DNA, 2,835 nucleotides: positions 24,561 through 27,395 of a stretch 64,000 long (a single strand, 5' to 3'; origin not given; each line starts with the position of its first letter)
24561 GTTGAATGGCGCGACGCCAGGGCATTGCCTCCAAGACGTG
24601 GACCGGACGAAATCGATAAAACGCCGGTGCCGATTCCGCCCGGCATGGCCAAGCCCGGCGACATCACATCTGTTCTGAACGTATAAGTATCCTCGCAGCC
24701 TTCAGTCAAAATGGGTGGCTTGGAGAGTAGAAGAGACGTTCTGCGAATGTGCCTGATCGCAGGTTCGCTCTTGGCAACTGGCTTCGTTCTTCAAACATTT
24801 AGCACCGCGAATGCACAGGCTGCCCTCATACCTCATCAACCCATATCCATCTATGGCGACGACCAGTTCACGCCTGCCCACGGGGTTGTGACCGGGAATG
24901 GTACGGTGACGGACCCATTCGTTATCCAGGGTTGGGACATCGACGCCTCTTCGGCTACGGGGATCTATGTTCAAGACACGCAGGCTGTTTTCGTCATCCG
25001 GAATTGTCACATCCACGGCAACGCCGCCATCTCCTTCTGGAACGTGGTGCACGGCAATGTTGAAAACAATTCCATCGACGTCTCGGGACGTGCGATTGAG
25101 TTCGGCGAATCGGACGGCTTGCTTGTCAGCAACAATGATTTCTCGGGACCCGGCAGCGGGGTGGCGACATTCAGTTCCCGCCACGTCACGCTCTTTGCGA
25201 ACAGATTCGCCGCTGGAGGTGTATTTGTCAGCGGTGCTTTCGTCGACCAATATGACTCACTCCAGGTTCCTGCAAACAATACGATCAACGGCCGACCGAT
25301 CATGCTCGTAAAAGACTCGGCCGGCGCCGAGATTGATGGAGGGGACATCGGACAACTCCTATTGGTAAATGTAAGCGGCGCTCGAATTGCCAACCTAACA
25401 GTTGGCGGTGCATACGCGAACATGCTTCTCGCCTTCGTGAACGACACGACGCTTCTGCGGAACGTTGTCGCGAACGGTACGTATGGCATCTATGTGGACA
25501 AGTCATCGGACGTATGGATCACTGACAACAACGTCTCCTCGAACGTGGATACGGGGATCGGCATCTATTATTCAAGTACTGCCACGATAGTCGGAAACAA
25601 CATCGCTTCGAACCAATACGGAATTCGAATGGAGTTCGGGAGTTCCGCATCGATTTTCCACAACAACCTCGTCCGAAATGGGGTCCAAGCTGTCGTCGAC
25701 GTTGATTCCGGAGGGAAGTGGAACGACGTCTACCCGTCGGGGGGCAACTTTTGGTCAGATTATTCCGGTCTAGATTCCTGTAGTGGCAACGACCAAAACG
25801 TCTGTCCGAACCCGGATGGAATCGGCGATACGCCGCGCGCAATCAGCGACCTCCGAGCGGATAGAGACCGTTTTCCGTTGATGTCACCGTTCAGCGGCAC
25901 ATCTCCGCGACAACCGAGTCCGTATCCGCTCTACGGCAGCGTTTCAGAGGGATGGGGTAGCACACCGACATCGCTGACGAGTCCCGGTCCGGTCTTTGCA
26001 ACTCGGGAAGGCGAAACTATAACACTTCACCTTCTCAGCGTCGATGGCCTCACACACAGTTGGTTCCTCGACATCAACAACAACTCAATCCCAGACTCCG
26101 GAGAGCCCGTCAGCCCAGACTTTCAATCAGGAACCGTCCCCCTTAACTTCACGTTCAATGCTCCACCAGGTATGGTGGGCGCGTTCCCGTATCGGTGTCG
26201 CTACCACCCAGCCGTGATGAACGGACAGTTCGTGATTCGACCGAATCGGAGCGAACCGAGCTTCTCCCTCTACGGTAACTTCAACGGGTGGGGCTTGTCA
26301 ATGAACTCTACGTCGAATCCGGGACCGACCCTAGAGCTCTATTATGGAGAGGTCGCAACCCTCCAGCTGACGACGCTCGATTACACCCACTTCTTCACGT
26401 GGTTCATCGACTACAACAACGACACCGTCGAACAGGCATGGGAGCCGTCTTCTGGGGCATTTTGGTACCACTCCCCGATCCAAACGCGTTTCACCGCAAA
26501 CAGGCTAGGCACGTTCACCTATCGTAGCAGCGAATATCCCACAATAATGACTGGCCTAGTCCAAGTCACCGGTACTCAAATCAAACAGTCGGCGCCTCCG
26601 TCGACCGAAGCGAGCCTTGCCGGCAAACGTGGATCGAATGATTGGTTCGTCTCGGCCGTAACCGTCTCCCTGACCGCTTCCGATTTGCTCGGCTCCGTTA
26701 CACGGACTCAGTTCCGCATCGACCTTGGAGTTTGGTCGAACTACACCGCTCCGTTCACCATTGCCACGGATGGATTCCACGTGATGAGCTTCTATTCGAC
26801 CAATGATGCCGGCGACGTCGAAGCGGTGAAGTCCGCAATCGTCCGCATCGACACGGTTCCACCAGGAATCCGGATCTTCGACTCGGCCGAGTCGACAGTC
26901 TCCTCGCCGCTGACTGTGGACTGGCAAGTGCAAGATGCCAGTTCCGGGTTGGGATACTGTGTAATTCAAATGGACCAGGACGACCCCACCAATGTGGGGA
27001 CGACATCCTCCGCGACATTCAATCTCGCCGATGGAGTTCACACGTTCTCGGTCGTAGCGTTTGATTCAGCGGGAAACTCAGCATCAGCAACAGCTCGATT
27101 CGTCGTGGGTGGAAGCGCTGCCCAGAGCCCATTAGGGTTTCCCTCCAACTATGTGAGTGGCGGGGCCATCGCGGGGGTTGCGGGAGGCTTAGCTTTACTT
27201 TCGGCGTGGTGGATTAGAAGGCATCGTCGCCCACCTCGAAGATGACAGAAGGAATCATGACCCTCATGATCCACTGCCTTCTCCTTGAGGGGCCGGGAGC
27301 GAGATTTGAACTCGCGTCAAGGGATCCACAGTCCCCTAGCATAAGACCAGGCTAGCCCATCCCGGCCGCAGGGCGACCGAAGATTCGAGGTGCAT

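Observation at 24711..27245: Giant Tat-exported beta-helix surface protein with tandem cupredoxin domains, one degenerate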

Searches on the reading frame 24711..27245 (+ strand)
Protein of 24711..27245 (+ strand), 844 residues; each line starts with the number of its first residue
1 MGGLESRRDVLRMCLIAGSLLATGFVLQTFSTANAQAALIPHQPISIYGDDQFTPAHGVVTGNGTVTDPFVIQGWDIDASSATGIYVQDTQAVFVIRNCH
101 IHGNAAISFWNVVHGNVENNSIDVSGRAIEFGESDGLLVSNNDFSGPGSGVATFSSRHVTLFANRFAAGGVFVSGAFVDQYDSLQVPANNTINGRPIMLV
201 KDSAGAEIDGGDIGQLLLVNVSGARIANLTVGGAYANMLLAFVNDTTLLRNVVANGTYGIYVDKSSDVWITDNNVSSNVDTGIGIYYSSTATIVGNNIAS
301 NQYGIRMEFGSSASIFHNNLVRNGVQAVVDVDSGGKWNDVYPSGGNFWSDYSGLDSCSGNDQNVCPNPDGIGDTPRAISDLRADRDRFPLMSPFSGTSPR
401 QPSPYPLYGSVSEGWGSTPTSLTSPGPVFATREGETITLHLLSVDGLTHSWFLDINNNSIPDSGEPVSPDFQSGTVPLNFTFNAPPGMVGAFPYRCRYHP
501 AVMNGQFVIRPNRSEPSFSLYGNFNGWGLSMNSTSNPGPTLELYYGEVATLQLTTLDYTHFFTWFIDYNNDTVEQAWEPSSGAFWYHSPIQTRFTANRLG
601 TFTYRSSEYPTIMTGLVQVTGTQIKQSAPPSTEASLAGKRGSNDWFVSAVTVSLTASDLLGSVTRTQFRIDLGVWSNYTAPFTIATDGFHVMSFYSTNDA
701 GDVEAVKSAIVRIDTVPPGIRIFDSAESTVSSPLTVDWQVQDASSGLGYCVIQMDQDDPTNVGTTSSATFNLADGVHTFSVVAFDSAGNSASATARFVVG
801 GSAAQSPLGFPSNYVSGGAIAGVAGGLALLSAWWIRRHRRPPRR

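Call 5: search_protein_families(library=pfam, proteins=[window:24711-27245:+], max_evalue=1)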
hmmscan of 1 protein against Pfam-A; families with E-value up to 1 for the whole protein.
window:24711-27245:+ (844 aa): 4 families
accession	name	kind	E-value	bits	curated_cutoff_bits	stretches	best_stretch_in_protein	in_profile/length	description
PF05048.19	NosD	-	3.9e-30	105.3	23.6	2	175-353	18-212/212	Periplasmic copper-binding protein (NosD)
PF13229.12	Beta_helix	-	2.6e-22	79.6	25.9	2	220-335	7-124/158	Right handed beta helix region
PF19077.6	Big_13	-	6.7e-06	27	27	1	766-798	66-99/102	Bacterial Ig-like domain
PF12708.12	Pect-lyase_RHGA_epim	-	0.17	12.1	27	0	250-305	158-212/213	Rhamnogalacturonase A/epimerase, pectate lyase-like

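Call 6: search_protein_families(library=ncbifam, proteins=[window:24711-27245:+], max_evalue=1)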
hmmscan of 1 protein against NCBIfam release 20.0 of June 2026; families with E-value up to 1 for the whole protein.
window:24711-27245:+ (844 aa): 9 families
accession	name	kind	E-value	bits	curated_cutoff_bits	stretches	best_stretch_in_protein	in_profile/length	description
TIGR04247.1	NosD_copper_fam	subfamily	9.7e-18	63.9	300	3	238-375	196-325/377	nitrous oxide reductase family maturation protein NosD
NF047446.1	barrel_OmpL47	domain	1.1e-17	64.2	40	2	646-713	1-68/68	OmpL47-type beta-barrel domain-containing protein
TIGR03804.1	para_beta_helix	repeat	5e-09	35.7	19.45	3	244-279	8-43/44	parallel beta-helix repeat protein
TIGR03805.1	beta_helix_1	subfamily_domain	3.6e-08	32.9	141.5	2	254-329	104-179/314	parallel beta-helix domain-containing protein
NF047441.1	Lepto_OmpL47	equivalog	1.7e-07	31.2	250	1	642-726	66-151/336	multi-beta-barrel domain surface protein OmpL47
NF033707.1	T9SS_sortase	equivalog_domain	0.0054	14.4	420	1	759-803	948-992/1095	type IX secretion system sortase PorU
NF038177.1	epimerase_AlgG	equivalog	0.0078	14.9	700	1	243-328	330-418/519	mannuronan 5-epimerase AlgG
TIGR01409.1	TAT_signal_seq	domain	0.15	12.5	16.7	1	6-24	2-20/29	twin-arginine translocation signal domain-containing protein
NF051874.1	PVV_CTERM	equivalog_domain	0.24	11.2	27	1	819-840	11-32/38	PVV-CTERM domain-containing choice-of-anchor G protein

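Call 7: find_homologous_proteins(query=window:24711-27242:+)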
Query window:24711-27242:+ (844 aa): 708 proteins with E <= 0.001 among 8000 candidates; the best 120 are listed.
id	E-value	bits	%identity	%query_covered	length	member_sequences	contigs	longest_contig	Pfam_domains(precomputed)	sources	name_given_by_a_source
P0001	0.0e+0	1925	100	100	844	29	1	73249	PF13229.13,PF19077.7,PF05048.20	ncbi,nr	ncbi:MAG TPA: NosD domain-containing protein [Thermoplasmata archaeon]|nr:NosD domain-containing pro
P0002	0.0e+0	1137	61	98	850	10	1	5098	PF13229.13,PF19077.7,PF05048.20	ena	-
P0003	1.0e-222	760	46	93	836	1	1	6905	PF13229.13,PF05048.20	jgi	jgi:parallel beta-helix repeat protein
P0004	2.2e-113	398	31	80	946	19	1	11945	PF19077.7,PF05048.20,PF18911.7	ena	-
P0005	9.8e-82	294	29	44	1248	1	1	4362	PF13229.13,PF05048.20,PF18911.7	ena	-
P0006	5.9e-80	288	30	46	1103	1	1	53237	PF13229.13,PF00041.28,PF05048.20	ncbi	-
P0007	2.8e-78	282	29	42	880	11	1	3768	PF13229.13,PF05048.20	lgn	-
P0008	2.4e-77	279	24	74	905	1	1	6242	PF13229.13,PF19077.7,PF05048.20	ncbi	-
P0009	4.0e-75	272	28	55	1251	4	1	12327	PF13229.13,PF05048.20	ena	-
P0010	1.6e-69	253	32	34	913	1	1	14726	PF13229.13,PF05048.20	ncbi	ncbi:MAG: nitrous oxide reductase family maturation protein NosD [Thermoplasmata archaeon]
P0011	2.5e-69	253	36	30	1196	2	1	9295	PF13229.13,PF07602.18,PF00404.25,PF05048.20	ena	-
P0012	1.3e-68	250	35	35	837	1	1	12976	PF13229.13,PF00801.27,PF05048.20,PF18911.7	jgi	jgi:parallel beta-helix repeat protein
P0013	6.5e-66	241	28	45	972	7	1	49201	PF13229.13,PF05048.20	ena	-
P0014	8.1e-66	241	27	32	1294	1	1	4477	PF13229.13,PF05048.20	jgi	-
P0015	4.6e-63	232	50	11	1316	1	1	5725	PF13229.13,PF17957.8,PF22842.4,PF05048.20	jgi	-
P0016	4.0e-61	225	33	35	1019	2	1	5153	PF13229.13,PF05048.20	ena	-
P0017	7.6e-60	221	30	38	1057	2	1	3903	PF01047.29,PF12840.14,PF13412.13,PF13229.13,PF00801.27,PF13205.13,PF12802.14,PF24266.2,PF05048.20,PF18911.7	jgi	-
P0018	3.9e-59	219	38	22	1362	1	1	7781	PF13229.13,PF00801.27,PF17957.8,PF10633.16,PF05048.20,PF18911.7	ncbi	ncbi:MAG: NosD domain-containing protein [Candidatus Thermoplasmatota archaeon]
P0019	5.8e-59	218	36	43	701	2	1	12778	PF13229.13,PF00801.27,PF17963.8,PF18957.7,PF05345.19,PF05048.20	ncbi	-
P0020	4.7e-58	215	31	34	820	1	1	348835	PF13229.13,PF05048.20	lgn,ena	-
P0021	1.3e-56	211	35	34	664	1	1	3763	PF13229.13,PF00801.27,PF05048.20,PF18911.7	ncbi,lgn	-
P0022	1.5e-56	210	34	20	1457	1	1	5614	PF13229.13,PF17957.8,PF22842.4,PF19077.7,PF05048.20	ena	-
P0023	4.1e-56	209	36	20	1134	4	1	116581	PF13229.13,PF00404.25,PF05048.20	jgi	-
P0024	2.0e-55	207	32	33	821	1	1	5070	PF13229.13,PF05048.20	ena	-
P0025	9.3e-55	204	44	17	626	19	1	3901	PF13229.13,PF05048.20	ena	-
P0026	9.5e-55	204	33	32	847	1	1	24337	PF13229.13,PF00801.27,PF05048.20,PF18911.7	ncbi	-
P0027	1.9e-52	197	32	32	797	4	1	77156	PF13229.13,PF05048.20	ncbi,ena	-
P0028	3.4e-52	196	27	29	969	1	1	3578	PF13229.13,PF12708.13,PF05048.20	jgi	-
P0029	2.8e-51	193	34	21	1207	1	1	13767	PF13229.13,PF17957.8,PF00041.28,PF05048.20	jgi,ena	-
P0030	5.2e-51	192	30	40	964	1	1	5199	PF13229.13,PF00801.27,PF05048.20,PF18911.7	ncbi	-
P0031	9.8e-51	191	33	32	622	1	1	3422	PF13229.13,PF00041.28,PF05048.20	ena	-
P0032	1.9e-50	190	32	37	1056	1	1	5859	PF13229.13,PF05048.20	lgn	-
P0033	5.5e-50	189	34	45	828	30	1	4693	PF05048.20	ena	-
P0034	7.8e-50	188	29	46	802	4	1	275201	PF13229.13,PF05048.20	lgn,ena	-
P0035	7.9e-50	188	44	20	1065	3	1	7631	PF13229.13,PF13927.13,PF05048.20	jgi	jgi:parallel beta-helix repeat protein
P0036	2.6e-49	186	35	35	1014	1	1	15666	PF13229.13,PF05048.20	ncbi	-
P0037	3.2e-49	186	30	30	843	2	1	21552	PF13229.13,PF05048.20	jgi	jgi:parallel beta-helix repeat protein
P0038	7.0e-49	185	33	26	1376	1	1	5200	PF13229.13,PF22352.3,PF00801.27,PF01095.26,PF07705.18,PF05048.20,PF18911.7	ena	-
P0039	9.9e-49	184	38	18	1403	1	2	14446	PF13229.13,PF05048.20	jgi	-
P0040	1.4e-48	184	33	45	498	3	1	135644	PF13229.13,PF05048.20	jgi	jgi:parallel beta-helix repeat protein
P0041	2.7e-48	183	27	39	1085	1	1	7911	PF13229.13,PF05048.20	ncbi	-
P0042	5.3e-48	182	31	34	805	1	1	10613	PF13229.13,PF05048.20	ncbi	-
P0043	1.2e-47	181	29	31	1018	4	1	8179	PF13229.13,PF18998.7,PF05048.20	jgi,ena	-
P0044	2.8e-47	180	31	27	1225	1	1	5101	PF13229.13,PF18998.7,PF05048.20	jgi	jgi:parallel beta-helix repeat protein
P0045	4.7e-47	179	43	19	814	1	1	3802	PF13229.13,PF05048.20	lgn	-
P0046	1.2e-46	178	31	41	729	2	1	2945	PF13229.13,PF05048.20,PF18911.7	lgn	-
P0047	1.6e-46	177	33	30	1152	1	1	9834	PF13229.13,PF13927.13,PF18998.7,PF05048.20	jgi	jgi:parallel beta-helix repeat protein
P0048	6.0e-46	175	29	33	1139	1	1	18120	PF13229.13,PF05048.20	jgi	jgi:parallel beta-helix repeat protein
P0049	9.7e-46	175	29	43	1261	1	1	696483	PF13229.13,PF00112.30,PF05048.20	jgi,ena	-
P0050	2.8e-45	173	38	23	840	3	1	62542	PF13229.13,PF05048.20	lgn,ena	-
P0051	3.8e-45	173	36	23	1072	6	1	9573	PF13229.13,PF00801.27,PF09136.17,PF05048.20,PF18911.7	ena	-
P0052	1.2e-44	171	28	36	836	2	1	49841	PF13229.13,PF05048.20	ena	-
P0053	1.5e-44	171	35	46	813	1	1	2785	PF13229.13,PF00801.27,PF17957.8,PF05048.20,PF18911.7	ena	-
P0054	1.7e-44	170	42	18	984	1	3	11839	PF13229.13,PF05048.20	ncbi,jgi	jgi:parallel beta-helix repeat protein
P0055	1.9e-44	170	34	40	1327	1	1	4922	PF13229.13,PF01095.26,PF13927.13,PF18998.7,PF01471.24,PF05048.20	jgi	jgi:parallel beta-helix repeat protein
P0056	2.1e-44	170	33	25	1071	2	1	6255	PF13229.13,PF22352.3,PF00801.27,PF07705.18,PF05048.20,PF18911.7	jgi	jgi:parallel beta-helix repeat protein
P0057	2.3e-44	170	40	24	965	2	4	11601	PF13229.13,PF05048.20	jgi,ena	-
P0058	3.5e-44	169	45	18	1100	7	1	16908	PF13229.13,PF05048.20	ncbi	-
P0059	5.3e-44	169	30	45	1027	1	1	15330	PF13229.13,PF00801.27,PF07705.18,PF05048.20,PF18911.7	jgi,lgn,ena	-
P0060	5.9e-44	169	30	37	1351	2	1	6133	PF13229.13,PF12708.13,PF02608.21,PF05048.20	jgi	jgi:basic membrane protein A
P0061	7.1e-44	168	39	18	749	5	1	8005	PF13229.13,PF05048.20,PF18911.7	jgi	jgi:parallel beta-helix repeat protein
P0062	7.1e-44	168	31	37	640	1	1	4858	PF13229.13,PF00041.28,PF05048.20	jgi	jgi:parallel beta-helix repeat protein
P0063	7.4e-44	168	34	30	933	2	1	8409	PF13229.13,PF01095.26,PF18998.7,PF05048.20,PF18911.7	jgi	-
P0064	8.1e-44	168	29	32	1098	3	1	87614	PF13229.13,PF17957.8,PF05048.20,PF18911.7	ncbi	-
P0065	1.2e-43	168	35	25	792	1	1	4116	PF13229.13,PF01095.26,PF05048.20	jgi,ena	-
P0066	2.0e-43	167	35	20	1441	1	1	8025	PF13229.13,PF17957.8,PF22842.4,PF19077.7,PF05048.20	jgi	-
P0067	2.4e-43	167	32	40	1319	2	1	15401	PF01011.29,PF14435.12,PF13229.13,PF13360.14,PF13570.14,PF07705.18,PF05048.20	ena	-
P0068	4.1e-43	166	32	35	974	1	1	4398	PF13229.13,PF05048.20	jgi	jgi:parallel beta-helix repeat protein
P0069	4.2e-43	166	40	18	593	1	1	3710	PF13229.13,PF05048.20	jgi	jgi:parallel beta-helix repeat protein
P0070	7.6e-43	165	35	43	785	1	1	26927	PF13229.13,PF05048.20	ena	-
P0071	7.9e-43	165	31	46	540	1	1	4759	PF13229.13,PF05048.20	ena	-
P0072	8.7e-43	165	29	36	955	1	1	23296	PF13229.13,PF05048.20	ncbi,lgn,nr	ncbi:MAG: right-handed parallel beta-helix repeat-containing protein [Euryarchaeota archaeon]|nr:rig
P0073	9.5e-43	165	31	46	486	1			PF13229.13,PF05048.20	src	-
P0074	1.0e-42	165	38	20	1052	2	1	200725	PF13229.13,PF12708.13,PF05048.20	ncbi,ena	-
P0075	1.5e-42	164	32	31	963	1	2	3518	PF13229.13,PF05048.20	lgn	-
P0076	3.1e-42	163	33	28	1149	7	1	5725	PF13229.13,PF22352.3,PF00801.27,PF19077.7,PF05048.20,PF18911.7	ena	-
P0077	3.6e-42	163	35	44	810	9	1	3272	PF13229.13,PF00801.27,PF13573.13,PF19077.7,PF05048.20,PF18911.7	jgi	-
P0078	4.0e-42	163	31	36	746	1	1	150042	PF13229.13,PF05048.20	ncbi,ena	-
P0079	4.3e-42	163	43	16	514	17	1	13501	PF13229.13,PF05048.20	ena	-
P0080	4.6e-42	162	28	39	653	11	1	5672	PF13229.13,PF05048.20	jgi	jgi:parallel beta-helix repeat protein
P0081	5.1e-42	162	42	19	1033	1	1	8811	PF13229.13,PF07602.18,PF18998.7,PF05048.20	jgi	jgi:parallel beta-helix repeat protein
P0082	6.3e-42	162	33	27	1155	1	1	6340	PF13229.13,PF07602.18,PF05048.20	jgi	-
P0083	6.9e-42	162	36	23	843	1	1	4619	PF13229.13,PF05048.20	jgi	jgi:parallel beta-helix repeat protein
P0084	1.6e-41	161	29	36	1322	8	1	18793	PF07495.20,PF13229.13,PF21027.4,PF22352.3,PF00801.27,PF17963.8,PF02010.22,PF05048.20,PF18911.7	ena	-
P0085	1.8e-41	160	32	46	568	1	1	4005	PF05048.20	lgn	-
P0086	1.9e-41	160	34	24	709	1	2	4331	PF13229.13,PF00404.25,PF01095.26,PF05048.20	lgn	-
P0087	4.9e-41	159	33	38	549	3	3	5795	PF13229.13,PF05048.20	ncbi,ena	-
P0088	5.2e-41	159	29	36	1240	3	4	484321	PF13229.13,PF12708.13,PF00041.28,PF05048.20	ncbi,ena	-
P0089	5.5e-41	159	40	18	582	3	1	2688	PF13229.13,PF05048.20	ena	-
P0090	2.6e-40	157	34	19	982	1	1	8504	PF13229.13,PF07602.18,PF05048.20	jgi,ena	-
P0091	3.1e-40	156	35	46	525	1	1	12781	PF13229.13,PF05048.20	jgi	-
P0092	4.6e-40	156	31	42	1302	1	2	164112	PF13229.13,PF13205.13,PF05048.20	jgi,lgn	jgi:parallel beta-helix repeat protein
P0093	5.7e-40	155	26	40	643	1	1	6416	PF13229.13,PF05048.20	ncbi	-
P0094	1.0e-39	155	30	42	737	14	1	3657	PF13229.13,PF05048.20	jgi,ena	-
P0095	1.4e-39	154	34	45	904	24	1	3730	PF13229.13,PF00801.27,PF18981.7,PF17957.8,PF05048.20,PF18911.7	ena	-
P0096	1.5e-39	154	32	27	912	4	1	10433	PF13229.13,PF00404.25,PF05048.20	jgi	-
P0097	1.8e-39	154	44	17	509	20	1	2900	PF13229.13,PF05048.20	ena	-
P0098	1.8e-39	154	37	21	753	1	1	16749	PF13229.13,PF05048.20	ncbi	-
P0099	2.0e-39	154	33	37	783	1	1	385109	PF13229.13,PF05048.20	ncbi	-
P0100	3.2e-39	153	30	32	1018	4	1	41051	PF13229.13,PF22352.3,PF00801.27,PF07602.18,PF05048.20,PF18911.7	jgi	-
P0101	3.5e-39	153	41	15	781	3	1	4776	PF13229.13,PF00041.28,PF05048.20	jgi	-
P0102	4.5e-39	153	33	31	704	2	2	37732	PF13229.13,PF05048.20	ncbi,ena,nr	ncbi:MAG: right-handed parallel beta-helix repeat-containing protein [Thermoplasmata archaeon]|nr:ri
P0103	4.9e-39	152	44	13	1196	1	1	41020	PF13229.13,PF05048.20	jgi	jgi:parallel beta-helix repeat protein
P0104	5.0e-39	152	28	43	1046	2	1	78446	PF13229.13,PF22352.3,PF00801.27,PF05048.20,PF18911.7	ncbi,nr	ncbi:MAG: right-handed parallel beta-helix repeat-containing protein [Euryarchaeota archaeon]|nr:rig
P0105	5.9e-39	152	32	30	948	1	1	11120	PF13229.13,PF07602.18,PF05048.20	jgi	jgi:parallel beta-helix repeat protein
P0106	7.1e-39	152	31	32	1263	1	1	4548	PF13229.13,PF13927.13,PF18998.7,PF06832.19,PF05048.20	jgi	-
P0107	2.0e-38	150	34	22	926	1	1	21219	PF13229.13,PF18998.7,PF24893.1,PF05048.20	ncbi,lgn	ncbi:MAG: NosD domain-containing protein [Candidatus Bathyarchaeia archaeon]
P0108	2.1e-38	150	32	46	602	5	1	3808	PF00041.28,PF05048.20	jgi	jgi:parallel beta-helix repeat protein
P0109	2.7e-38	150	31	46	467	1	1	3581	PF13229.13,PF05048.20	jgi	jgi:parallel beta-helix repeat protein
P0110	4.8e-38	149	25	39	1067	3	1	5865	PF13229.13,PF05048.20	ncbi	-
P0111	5.0e-38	149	27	34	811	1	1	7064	PF13229.13,PF12708.13,PF00404.25,PF05048.20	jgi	jgi:parallel beta-helix repeat protein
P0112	6.9e-38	149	31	32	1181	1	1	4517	PF13229.13,PF00041.28,PF05048.20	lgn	-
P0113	9.9e-38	148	31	46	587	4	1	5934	PF13229.13,PF00041.28,PF05048.20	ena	-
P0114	1.4e-37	148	32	24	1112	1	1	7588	PF13229.13,PF12708.13,PF22888.2,PF05048.20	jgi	jgi:parallel beta-helix repeat protein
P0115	1.5e-37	147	34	28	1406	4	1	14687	PF01011.29,PF14435.12,PF13229.13,PF13360.14,PF13570.14,PF05048.20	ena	-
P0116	4.2e-37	146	40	18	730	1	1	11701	PF13229.13,PF05048.20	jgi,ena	-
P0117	7.7e-37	145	26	38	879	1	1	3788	PF13229.13,PF05048.20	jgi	jgi:parallel beta-helix repeat protein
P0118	1.8e-36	144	31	35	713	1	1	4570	PF13229.13,PF00041.28,PF05048.20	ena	-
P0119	1.8e-36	144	46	18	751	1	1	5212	PF13229.13,PF05048.20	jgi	jgi:parallel beta-helix repeat protein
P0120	2.8e-36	143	30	35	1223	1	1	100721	PF13229.13,PF00041.28,PF05048.20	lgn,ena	-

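Call 17: find_encoding_contigs(protein=P0002, flank=10000, max_places=3)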
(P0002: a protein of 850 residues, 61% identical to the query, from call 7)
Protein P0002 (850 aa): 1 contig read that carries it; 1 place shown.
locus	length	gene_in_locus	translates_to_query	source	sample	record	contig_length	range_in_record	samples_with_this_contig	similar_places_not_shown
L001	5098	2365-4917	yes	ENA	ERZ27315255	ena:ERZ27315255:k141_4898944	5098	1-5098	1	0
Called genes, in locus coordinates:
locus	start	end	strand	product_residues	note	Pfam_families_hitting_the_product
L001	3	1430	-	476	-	?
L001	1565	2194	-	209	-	PF01370:Epimerase, PF05368:NmrA, PF13460:NAD_binding_10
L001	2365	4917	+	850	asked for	PF05048:NosD, PF13229:Beta_helix, PF05048:NosD, PF13229:Beta_helix, PF19077:Big_13 (faint)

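Call 18: find_encoding_contigs(protein=P0003, flank=10000, max_places=3)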
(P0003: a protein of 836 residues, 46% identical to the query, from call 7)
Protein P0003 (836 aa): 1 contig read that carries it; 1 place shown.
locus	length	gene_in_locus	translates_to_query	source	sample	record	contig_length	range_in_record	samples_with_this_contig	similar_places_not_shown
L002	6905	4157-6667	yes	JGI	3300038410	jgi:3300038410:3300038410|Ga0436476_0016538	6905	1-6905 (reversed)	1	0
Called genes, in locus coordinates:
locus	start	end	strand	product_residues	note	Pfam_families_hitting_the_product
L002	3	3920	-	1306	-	?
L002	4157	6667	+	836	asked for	PF13229:Beta_helix, PF05048:NosD, PF13229:Beta_helix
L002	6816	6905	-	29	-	?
